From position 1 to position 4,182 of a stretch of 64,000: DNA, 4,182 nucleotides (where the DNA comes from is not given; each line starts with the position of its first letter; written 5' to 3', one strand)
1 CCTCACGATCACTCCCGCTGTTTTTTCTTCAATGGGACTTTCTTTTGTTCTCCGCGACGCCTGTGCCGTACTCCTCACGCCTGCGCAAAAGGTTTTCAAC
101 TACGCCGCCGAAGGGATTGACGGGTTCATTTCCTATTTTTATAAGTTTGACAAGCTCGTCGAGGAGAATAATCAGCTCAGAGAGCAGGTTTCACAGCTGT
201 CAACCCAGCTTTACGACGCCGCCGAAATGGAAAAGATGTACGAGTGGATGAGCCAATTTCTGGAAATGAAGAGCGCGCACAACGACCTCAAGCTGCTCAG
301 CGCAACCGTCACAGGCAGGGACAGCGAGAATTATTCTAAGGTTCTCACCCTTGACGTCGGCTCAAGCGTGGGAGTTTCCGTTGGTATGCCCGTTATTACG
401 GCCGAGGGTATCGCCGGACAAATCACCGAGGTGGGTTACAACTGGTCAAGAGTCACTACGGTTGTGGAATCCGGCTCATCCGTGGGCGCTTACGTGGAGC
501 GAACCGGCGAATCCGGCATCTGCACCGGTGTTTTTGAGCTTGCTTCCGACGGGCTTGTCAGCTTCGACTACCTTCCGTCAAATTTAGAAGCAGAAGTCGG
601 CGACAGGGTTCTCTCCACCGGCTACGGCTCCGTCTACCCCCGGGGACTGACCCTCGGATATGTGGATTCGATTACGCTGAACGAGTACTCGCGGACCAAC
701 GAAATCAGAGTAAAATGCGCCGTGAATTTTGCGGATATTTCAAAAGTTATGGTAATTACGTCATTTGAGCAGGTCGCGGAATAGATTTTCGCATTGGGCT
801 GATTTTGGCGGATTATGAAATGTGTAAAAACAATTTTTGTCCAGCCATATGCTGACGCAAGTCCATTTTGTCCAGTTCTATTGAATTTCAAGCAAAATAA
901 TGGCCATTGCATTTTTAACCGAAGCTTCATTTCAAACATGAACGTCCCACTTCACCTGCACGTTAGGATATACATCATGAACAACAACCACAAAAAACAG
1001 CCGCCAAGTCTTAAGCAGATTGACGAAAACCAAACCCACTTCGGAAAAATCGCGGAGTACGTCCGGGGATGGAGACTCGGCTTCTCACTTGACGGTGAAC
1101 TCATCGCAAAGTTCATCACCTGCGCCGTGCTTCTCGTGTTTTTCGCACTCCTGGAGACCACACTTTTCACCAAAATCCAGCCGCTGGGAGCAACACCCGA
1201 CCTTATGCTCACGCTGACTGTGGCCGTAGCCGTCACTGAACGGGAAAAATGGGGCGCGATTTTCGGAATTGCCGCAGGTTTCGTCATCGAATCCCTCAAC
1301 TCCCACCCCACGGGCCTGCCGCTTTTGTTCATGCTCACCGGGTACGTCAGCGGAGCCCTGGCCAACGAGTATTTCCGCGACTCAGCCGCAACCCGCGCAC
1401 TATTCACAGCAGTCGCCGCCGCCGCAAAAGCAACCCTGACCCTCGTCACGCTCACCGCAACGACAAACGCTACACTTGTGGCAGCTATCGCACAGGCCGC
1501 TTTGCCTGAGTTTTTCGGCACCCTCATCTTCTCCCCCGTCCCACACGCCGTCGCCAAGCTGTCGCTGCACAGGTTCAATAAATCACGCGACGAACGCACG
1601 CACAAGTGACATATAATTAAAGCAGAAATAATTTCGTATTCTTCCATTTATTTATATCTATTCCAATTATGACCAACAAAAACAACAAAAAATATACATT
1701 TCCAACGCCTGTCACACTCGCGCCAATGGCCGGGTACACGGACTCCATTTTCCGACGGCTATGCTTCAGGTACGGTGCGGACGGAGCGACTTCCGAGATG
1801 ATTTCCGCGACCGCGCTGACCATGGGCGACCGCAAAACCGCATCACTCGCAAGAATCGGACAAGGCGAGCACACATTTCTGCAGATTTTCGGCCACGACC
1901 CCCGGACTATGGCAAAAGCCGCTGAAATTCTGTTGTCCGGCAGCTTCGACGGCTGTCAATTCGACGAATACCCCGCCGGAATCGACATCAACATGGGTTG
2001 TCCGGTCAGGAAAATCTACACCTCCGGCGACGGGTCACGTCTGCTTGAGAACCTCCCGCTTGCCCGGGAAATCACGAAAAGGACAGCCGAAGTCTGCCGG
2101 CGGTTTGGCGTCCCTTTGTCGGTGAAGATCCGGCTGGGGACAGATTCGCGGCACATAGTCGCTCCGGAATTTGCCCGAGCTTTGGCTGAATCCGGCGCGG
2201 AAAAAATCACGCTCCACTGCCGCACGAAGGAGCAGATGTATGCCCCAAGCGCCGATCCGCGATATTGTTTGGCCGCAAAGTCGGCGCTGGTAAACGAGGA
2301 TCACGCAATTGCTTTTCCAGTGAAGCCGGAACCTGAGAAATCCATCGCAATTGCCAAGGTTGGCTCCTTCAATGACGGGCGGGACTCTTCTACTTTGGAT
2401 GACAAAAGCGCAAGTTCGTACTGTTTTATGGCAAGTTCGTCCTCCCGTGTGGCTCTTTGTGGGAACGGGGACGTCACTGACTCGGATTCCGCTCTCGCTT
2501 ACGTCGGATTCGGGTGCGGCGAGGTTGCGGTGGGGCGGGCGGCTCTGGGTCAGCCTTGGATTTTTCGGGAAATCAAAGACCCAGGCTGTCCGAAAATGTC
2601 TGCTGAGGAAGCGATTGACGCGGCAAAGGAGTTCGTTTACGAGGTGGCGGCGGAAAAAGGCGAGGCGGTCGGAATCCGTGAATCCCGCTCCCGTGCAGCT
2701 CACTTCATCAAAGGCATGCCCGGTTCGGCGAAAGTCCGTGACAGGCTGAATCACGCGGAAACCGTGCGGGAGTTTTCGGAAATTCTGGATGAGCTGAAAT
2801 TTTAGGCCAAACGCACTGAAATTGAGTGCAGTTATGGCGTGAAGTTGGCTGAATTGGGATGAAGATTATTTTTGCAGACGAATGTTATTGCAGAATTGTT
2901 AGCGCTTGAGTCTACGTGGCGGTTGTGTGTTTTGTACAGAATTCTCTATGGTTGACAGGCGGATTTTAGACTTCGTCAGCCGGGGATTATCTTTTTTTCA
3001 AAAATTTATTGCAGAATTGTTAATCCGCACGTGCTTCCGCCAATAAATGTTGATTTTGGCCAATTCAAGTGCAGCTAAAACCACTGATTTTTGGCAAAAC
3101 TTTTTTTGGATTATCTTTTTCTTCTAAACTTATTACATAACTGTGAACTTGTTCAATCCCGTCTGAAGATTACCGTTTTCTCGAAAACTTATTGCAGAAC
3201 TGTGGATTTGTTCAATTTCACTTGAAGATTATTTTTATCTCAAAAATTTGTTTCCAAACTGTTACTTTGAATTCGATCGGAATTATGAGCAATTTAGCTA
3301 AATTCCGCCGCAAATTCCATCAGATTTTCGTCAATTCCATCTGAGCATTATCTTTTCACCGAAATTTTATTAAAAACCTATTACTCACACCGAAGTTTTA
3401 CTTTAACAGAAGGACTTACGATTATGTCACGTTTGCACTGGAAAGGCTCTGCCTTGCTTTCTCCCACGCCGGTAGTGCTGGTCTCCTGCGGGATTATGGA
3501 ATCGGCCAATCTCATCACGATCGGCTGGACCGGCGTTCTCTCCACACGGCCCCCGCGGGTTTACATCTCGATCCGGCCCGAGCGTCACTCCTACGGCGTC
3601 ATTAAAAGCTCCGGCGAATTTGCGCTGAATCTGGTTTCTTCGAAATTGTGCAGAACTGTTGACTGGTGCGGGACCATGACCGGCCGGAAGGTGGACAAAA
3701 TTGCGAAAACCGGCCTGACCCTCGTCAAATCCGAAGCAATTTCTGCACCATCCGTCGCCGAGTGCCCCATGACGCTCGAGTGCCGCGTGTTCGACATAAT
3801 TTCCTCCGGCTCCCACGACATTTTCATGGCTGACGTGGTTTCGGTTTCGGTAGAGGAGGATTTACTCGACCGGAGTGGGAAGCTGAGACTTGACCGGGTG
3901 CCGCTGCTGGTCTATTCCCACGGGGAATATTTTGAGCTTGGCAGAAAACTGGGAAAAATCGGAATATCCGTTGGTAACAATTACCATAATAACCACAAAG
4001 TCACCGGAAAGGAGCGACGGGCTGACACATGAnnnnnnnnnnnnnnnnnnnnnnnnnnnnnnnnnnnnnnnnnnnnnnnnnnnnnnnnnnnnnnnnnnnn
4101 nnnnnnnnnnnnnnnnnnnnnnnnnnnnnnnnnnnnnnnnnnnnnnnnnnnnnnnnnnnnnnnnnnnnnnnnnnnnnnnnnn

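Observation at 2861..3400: Family D: ~60-bp periodic AT-rich array in a 620-bp non-coding gap, with two more units after parB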

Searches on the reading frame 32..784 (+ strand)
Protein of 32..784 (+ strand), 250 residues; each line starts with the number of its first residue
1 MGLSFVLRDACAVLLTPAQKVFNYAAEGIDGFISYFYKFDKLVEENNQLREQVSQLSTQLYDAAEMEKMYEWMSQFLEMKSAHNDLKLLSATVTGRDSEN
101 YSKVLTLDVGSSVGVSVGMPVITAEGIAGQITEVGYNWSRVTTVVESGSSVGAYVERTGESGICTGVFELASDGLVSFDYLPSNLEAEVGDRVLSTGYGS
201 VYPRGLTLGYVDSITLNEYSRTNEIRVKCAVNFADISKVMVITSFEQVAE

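Call 9: search_protein_families(library=pfam, proteins=[window:32-784:+])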
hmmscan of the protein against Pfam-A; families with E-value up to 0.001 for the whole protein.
window:32-784:+ (250 aa): 1 family
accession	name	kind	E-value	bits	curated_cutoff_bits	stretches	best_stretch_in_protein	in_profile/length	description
PF04085.20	MreC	-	9.2e-38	129.8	28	1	93-243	1-147/147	Rod shape-determining protein MreC, barrel core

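Call 80: find_homologous_proteins(query=window:32-784:+, max_evalue=1e-40)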
Query window:32-784:+ (250 aa): 411 proteins with E <= 1e-40 among 1182 candidates; the best 120 are listed.
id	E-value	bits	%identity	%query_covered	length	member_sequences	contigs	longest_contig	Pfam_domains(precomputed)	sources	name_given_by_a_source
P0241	1.9e-157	540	100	100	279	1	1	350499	PF04085.21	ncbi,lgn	-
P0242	4.0e-142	490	88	100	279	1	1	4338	PF04085.21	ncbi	-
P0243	4.4e-142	490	88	100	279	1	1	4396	PF04085.21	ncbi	-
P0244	4.0e-118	411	74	99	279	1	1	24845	PF04085.21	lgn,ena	-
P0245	1.9e-116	406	73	100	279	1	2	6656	PF04085.21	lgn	-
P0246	2.0e-116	406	73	100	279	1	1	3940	PF04085.21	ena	-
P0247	2.4e-116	405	72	100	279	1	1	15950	PF04085.21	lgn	-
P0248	3.2e-116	405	72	100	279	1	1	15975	PF04085.21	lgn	-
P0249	4.7e-116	404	73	100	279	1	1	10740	PF04085.21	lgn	-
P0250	7.5e-116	404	72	100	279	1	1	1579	PF04085.21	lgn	-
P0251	7.8e-116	404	72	100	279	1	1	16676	PF04085.21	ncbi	ncbi:MAG: rod shape-determining protein MreC [Eubacteriales bacterium]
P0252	9.2e-116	403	72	100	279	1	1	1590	PF04085.21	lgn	-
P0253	2.0e-115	402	72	100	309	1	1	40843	PF04085.21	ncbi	-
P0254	2.5e-115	402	71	100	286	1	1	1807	PF04085.21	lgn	-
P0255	4.6e-115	401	71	100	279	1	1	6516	PF04085.21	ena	-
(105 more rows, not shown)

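Call 81: find_encoding_contigs(protein=P0242, flank=10000, max_places=3)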
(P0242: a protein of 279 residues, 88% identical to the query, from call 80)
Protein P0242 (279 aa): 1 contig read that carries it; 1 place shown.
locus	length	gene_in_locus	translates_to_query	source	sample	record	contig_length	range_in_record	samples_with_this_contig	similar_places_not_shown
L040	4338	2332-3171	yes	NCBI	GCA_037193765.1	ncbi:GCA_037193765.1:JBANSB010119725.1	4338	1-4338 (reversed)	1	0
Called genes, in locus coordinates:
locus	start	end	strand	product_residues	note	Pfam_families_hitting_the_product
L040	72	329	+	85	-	PF14209:DUF4321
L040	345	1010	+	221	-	PF02545:Maf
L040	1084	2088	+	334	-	PF00022:Actin, PF06723:MreB_Mbl, PF00012:HSP70, PF14450:FtsA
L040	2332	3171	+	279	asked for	PF04085:MreC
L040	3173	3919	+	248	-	-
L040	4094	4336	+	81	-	?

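Call 82: find_encoding_contigs(protein=P0244, flank=10000, max_places=3)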
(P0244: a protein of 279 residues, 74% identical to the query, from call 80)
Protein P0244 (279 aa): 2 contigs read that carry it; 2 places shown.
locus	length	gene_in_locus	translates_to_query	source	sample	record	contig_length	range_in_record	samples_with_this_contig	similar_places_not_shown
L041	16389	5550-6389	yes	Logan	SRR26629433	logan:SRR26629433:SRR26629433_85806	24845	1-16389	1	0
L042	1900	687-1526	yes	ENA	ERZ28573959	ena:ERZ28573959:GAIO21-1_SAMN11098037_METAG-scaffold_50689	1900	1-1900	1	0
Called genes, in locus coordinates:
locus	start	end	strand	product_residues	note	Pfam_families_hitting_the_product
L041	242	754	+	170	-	PF05164:ZapA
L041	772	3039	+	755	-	PF01136:Peptidase_U32, PF12392:DUF3656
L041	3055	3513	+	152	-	PF22769:DCD (weak), PF00692:dUTPase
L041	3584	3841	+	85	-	PF14209:DUF4321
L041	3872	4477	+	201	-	PF02545:Maf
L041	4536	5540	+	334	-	PF00022:Actin, PF06723:MreB_Mbl, PF00012:HSP70, PF14450:FtsA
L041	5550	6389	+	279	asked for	PF04085:MreC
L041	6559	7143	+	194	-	-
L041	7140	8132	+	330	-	PF01207:Dus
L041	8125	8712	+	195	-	PF01613:Flavin_Reduct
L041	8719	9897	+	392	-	PF06925:MGDG_synth, PF04101:Glyco_tran_28_C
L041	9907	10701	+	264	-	PF02527:GidB, PF13847:Methyltransf_31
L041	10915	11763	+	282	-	PF02195:ParB_N, PF17762:HTH_ParB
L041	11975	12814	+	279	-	PF10609:ParA (weak), PF00142:Fer4_NifH, PF01656:CbiA, PF09140:MipZ, PF13614:AAA_31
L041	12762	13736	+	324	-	PF02195:ParB_N, PF17762:HTH_ParB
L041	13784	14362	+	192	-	-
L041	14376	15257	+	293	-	-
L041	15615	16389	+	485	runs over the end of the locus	-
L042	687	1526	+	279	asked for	PF04085:MreC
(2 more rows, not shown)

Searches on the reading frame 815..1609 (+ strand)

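Call 9: search_protein_families(library=pfam, proteins=[window:815-1609:+])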
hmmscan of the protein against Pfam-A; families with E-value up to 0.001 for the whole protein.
window:815-1609:+ (264 aa): 0 families

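Call 47: search_protein_families(library=ncbifam, proteins=[window:815-1609:+], max_evalue=0.00001)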
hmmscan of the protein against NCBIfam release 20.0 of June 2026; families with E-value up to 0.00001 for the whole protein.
window:815-1609:+ (264 aa): 1 family
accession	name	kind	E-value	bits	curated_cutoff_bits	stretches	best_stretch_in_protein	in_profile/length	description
TIGR03426.1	shape_MreD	equivalog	5.9e-08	32.8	34.85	1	102-221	5-125/154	rod shape-determining protein MreD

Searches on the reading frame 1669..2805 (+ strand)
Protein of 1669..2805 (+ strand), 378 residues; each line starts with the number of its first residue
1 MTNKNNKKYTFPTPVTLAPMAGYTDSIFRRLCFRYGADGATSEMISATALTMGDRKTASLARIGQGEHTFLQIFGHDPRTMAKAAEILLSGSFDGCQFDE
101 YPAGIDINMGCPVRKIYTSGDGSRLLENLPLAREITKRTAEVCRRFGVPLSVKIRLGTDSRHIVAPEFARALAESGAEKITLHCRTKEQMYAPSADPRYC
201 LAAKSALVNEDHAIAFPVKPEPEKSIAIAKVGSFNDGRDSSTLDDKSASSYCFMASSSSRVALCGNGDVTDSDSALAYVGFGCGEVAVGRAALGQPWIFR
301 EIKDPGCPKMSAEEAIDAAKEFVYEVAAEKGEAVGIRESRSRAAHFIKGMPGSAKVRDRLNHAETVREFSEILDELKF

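Call 9: search_protein_families(library=pfam, proteins=[window:1669-2805:+])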
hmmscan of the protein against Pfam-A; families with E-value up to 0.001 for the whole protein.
window:1669-2805:+ (378 aa): 1 family
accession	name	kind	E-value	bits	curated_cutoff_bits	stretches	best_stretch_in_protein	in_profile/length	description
PF01207.24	Dus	-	8.2e-53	180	20.4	2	17-193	2-168/311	Dihydrouridine synthase (Dus)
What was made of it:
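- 1669..2805 (+): dus (tRNA dihydrouridine synthase), the upstream flank of the array. call 9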

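Call 13: find_related_loci(query=window:1669-2805:+, collection=genome_contigs, flank=10000)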
Query window:1669-2805:+ (378 aa) in genome_contigs; peptide patterns used: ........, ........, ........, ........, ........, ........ (x = any residue, [..] = any of these).
138 stretches matched a pattern; 25 encode a relative of the query (tblastn E <= 1e-3); 25 distinct loci.
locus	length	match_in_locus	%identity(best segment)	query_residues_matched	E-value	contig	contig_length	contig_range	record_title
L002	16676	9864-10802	53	16-373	9e-110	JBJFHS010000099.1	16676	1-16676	MAG: Eubacteriales bacterium isolate PUUB42_bin.021 NODE_2033_length_16676_cov_6.853860, whole genome shotgun sequence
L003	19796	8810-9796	44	2-376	8e-89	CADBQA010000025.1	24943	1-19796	MAG: uncultured Ruminococcus sp. isolate RUG14199 genome assembly, contig: RUG14199_asm_25, whole genome shotgun sequenc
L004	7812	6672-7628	44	14-376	6e-88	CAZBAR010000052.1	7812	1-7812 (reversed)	MAG TPA_asm: uncultured Lachnospiraceae bacterium isolate SRP199465_co1_385 genome assembly, contig: NODE_26756_length_7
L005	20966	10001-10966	45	11-376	3e-87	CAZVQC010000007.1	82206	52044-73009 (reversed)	MAG TPA_asm: uncultured Ruminococcus sp. isolate SRP350583_co1_28 genome assembly, contig: NODE_373_length_82206_cov_20.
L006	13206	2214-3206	42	2-376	4e-80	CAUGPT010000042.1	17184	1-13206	MAG TPA_asm: uncultured Eubacteriales bacterium isolate SRR16279955_bin.51_MetaWRAP_v1.3_MAG genome assembly, contig: ER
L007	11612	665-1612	43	15-375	6e-76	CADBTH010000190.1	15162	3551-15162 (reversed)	MAG: uncultured Ruminococcus sp. isolate RUG14272 genome assembly, contig: RUG14272_asm_190, whole genome shotgun sequen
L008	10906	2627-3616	51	1-377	8e-111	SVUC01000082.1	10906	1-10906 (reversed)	MAG: Oscillospiraceae bacterium isolate SIG711 NODE_97899_length_10906_cov_1.510437, whole genome shotgun sequence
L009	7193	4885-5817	32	2-376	3e-54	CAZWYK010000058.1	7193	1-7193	MAG TPA_asm: uncultured Candidatus Cloacimonadota bacterium isolate SRP077602_co7_485 genome assembly, contig: NODE_4312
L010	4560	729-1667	32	6-376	4e-47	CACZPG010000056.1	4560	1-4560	MAG: uncultured Lachnospiraceae bacterium isolate RUG12819 genome assembly, contig: RUG12819_asm_56, whole genome shotgu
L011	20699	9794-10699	33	15-374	2e-46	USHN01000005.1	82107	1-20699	uncultured Acidaminococcus sp. isolate UMGS1727 genome assembly, contig: NODE_177_length_82107_cov_64.638168, whole geno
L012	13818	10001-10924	31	15-377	9e-44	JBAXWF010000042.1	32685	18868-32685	MAG: Bacteroidota bacterium isolate ELA706 MAG706_42, whole genome shotgun sequence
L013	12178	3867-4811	32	5-377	2e-43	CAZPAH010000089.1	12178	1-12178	MAG TPA_asm: uncultured bacterium isolate binchicken_co129_916 genome assembly, contig: NODE_16299_length_12178_cov_5.00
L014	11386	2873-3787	32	15-377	1e-42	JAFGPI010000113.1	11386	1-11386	MAG: Candidatus Krumholzibacteriota bacterium isolate Zod_Metabat.682 k87_6124831, whole genome shotgun sequence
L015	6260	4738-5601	32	14-366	2e-34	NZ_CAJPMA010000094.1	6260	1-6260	MAG: uncultured Campylobacter sp. isolate SRR9217389-mag-bin.8, whole genome shotgun sequence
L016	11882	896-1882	28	1-365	1e-33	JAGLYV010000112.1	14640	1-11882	MAG: Candidatus Krumholzibacteriia bacterium isolate RS_13_38 ZL320.bin.38.fa_112, whole genome shotgun sequence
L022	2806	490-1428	30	8-377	6e-28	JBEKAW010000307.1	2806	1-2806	MAG: Candidatus Krumholzibacteriaceae bacterium isolate SPRUCE 121 SPRUCE_121_307, whole genome shotgun sequence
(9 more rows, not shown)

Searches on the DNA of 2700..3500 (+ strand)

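Call 24: search_rna_families(source=window, start=2700, end=3500, threshold=evalue, max_evalue=10)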
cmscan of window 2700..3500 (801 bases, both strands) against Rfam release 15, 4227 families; matches with E-value up to 10: 4.
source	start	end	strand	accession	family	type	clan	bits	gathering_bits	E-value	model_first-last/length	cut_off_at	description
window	3029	3143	-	RF00265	SNORA69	Gene; snRNA; snoRNA; HACA-box;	-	21.9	47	0.28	1-132/132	no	Small nucleolar RNA SNORA69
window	3217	3271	+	RF01587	snoR10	Gene; snRNA; snoRNA; CD-box;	-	20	65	7.7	1-71/71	no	small nucleolar RNA snoR10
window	3399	3495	-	RF00409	SNORA7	Gene; snRNA; snoRNA; HACA-box;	CL00025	16.7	100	0.85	1-140/140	no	Small nucleolar RNA SNORA7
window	3063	3085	-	RF01072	TMV_UPD-PK3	Cis-reg;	-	11.9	34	5.4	1-23/31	no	Pseudoknot of upstream pseudoknot domain (UPD) of the 3'UTR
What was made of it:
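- On Known RNA family (Rfam 15): Only eukaryotic snoRNA and viral noise appears at E 0.3-8 (call 24).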

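Call 77: search_dna_similar(query=window:2806-3423:+, collection=plasmids, mode=distant, max_rows=8)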
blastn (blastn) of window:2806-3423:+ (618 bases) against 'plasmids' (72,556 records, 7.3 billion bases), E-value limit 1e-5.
No match.

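Call 78: search_dna_similar(query=window:2806-3423:+, collection=phages, mode=distant, max_rows=8)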
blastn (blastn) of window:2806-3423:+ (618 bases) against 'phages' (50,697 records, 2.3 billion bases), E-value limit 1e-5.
No match.
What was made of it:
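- Tried and rejected: The plasmid and phage collections gave no match (calls 77, 78).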

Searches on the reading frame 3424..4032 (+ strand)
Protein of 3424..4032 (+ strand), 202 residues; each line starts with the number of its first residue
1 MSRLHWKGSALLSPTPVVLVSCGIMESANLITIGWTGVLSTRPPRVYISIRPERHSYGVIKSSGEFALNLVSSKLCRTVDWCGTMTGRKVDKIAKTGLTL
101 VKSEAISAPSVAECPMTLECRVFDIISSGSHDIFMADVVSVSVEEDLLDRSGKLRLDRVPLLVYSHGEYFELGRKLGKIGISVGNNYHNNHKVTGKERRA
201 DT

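Call 9: search_protein_families(library=pfam, proteins=[window:3424-4032:+])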
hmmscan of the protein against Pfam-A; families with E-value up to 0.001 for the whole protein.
window:3424-4032:+ (202 aa): 1 family
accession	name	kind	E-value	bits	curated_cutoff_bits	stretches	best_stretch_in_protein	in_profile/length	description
PF01613.24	Flavin_Reduct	-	1.6e-31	109.9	27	1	14-172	5-152/153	Flavin reductase like domain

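Call 12: find_encoding_contigs(protein=window:3424-4032:+, flank=6000, max_places=10)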
Protein window:3424-4032:+ (202 aa): 1 contig read that carries it; 1 place shown.
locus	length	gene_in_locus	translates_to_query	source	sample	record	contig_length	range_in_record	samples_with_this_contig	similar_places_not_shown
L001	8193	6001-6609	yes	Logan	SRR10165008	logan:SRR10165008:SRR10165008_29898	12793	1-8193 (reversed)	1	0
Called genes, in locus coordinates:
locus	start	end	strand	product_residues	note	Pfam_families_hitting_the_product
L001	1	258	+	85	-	PF14209:DUF4321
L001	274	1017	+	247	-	PF02545:Maf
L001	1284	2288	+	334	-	PF00022:Actin, PF06723:MreB_Mbl, PF00012:HSP70, PF14450:FtsA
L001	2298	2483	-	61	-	-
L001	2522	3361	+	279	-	PF04085:MreC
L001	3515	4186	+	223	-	-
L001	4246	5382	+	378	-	PF01207:Dus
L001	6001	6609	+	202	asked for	PF01613:Flavin_Reduct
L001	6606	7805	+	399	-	PF06925:MGDG_synth, PF04101:Glyco_tran_28_C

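Call 16: find_homologous_proteins(query=window:3424-4032:+, max_evalue=1e-20)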
Query window:3424-4032:+ (202 aa): 592 proteins with E <= 1e-20 among 901 candidates; the best 120 are listed.
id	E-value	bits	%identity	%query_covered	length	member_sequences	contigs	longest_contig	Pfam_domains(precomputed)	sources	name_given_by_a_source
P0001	4.7e-130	449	100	100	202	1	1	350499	PF01613.25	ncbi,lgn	-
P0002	4.3e-110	384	85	99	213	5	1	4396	PF01613.25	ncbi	-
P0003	6.1e-105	367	80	99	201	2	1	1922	PF01613.25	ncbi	-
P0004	5.1e-85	302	68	91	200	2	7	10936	PF01613.25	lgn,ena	-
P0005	1.7e-83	297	67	92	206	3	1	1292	PF01613.25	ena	-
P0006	2.7e-83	296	66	91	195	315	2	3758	PF01613.25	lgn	-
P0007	2.8e-83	296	66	91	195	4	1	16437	PF01613.25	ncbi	-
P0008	5.3e-83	295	66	91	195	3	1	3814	PF01613.25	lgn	-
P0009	5.4e-83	295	67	91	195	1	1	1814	PF01613.25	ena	-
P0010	1.4e-82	294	66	91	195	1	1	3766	PF01613.25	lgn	-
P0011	1.4e-82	294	66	91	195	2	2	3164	PF01613.25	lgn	-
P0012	1.4e-82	294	65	92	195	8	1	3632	PF01613.25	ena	-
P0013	2.7e-82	293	66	91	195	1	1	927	PF01613.25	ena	-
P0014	2.7e-82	293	66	91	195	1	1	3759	PF01613.25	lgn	-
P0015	3.8e-82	293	66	92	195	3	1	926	PF01613.25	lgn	-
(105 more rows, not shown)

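Call 17: find_encoding_contigs(protein=P0002, flank=10000, max_places=5)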
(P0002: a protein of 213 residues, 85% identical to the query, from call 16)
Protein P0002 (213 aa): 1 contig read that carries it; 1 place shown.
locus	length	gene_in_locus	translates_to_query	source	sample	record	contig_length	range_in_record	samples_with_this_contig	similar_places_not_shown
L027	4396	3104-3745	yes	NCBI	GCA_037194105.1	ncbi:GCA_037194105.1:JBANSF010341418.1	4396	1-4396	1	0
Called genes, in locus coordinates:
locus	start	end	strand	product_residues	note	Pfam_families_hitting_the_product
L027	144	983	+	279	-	PF04085:MreC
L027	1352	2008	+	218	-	-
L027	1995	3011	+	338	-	PF01207:Dus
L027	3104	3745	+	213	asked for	PF01613:Flavin_Reduct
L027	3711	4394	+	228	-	?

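Call 18: find_encoding_contigs(protein=P0003, flank=10000, max_places=5)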
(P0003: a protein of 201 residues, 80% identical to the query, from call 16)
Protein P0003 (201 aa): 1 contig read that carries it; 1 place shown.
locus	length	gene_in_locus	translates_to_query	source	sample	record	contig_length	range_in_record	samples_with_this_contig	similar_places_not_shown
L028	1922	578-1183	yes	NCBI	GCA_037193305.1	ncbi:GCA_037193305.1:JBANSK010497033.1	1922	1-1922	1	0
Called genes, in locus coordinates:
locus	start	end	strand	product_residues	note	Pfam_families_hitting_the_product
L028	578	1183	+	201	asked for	PF01613:Flavin_Reduct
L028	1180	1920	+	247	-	?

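Call 19: find_encoding_contigs(protein=P0004, flank=10000, max_places=5)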
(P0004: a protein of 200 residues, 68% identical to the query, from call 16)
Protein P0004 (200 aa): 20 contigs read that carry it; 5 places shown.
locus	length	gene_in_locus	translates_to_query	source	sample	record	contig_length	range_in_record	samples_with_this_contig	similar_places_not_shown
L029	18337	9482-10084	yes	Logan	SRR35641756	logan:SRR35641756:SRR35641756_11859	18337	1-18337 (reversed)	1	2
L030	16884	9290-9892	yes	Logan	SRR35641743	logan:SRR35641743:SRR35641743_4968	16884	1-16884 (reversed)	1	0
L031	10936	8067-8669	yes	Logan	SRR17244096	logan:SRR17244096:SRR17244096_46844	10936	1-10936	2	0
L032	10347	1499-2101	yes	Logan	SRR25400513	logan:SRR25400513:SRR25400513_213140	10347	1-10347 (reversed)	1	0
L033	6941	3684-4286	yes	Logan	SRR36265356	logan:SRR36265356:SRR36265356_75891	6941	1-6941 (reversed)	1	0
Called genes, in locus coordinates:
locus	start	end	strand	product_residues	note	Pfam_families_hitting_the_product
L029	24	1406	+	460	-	PF10396:TrmE_N, PF12631:MnmE_helical, PF01926:MMR_HSR1, PF02421:FeoB_N (weak)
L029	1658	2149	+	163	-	PF05164:ZapA (weak), PF16808:PKcGMP_CC (weak)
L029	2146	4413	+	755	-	PF01136:Peptidase_U32, PF12392:DUF3656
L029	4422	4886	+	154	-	PF00692:dUTPase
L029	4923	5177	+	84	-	PF14209:DUF4321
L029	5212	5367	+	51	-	PF02545:Maf (weak)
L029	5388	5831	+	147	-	PF02545:Maf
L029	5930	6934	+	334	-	PF06723:MreB_Mbl, PF00022:Actin (weak), PF00012:HSP70, PF11104:PilM_2 (faint), PF14450:FtsA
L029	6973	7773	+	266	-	PF04085:MreC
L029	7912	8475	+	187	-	-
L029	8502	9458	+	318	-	PF01207:Dus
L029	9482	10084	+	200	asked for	PF01613:Flavin_Reduct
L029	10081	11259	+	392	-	PF06925:MGDG_synth, PF00534:Glycos_transf_1 (weak), PF04101:Glyco_tran_28_C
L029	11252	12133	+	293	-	PF02527:GidB, PF13847:Methyltransf_31 (weak), PF02527:GidB (weak)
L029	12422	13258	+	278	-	PF02195:ParB_N, PF17762:HTH_ParB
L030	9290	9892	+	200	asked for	PF01613:Flavin_Reduct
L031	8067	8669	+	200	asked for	PF01613:Flavin_Reduct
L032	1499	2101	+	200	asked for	PF01613:Flavin_Reduct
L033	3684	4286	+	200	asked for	PF01613:Flavin_Reduct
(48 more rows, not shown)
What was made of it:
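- The array is missing from relatives that keep the same par locus (calls 19, 82).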

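Call 47: search_protein_families(library=ncbifam, proteins=[window:3424-4032:+], max_evalue=0.00001)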
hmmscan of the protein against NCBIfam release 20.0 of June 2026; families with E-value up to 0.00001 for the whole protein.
window:3424-4032:+ (202 aa): 2 families
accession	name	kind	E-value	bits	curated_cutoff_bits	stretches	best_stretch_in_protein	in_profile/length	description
NF045919.1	HphnlacHdxRed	equivalog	3.4e-07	29.7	340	1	39-141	44-140/309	p-hydroxyphenylacetate 3-hydroxylase reductase component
TIGR03615.1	RutF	equivalog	1.4e-06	28.4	254.75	1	39-144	39-140/156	NADH-dependent FMN reductase RutF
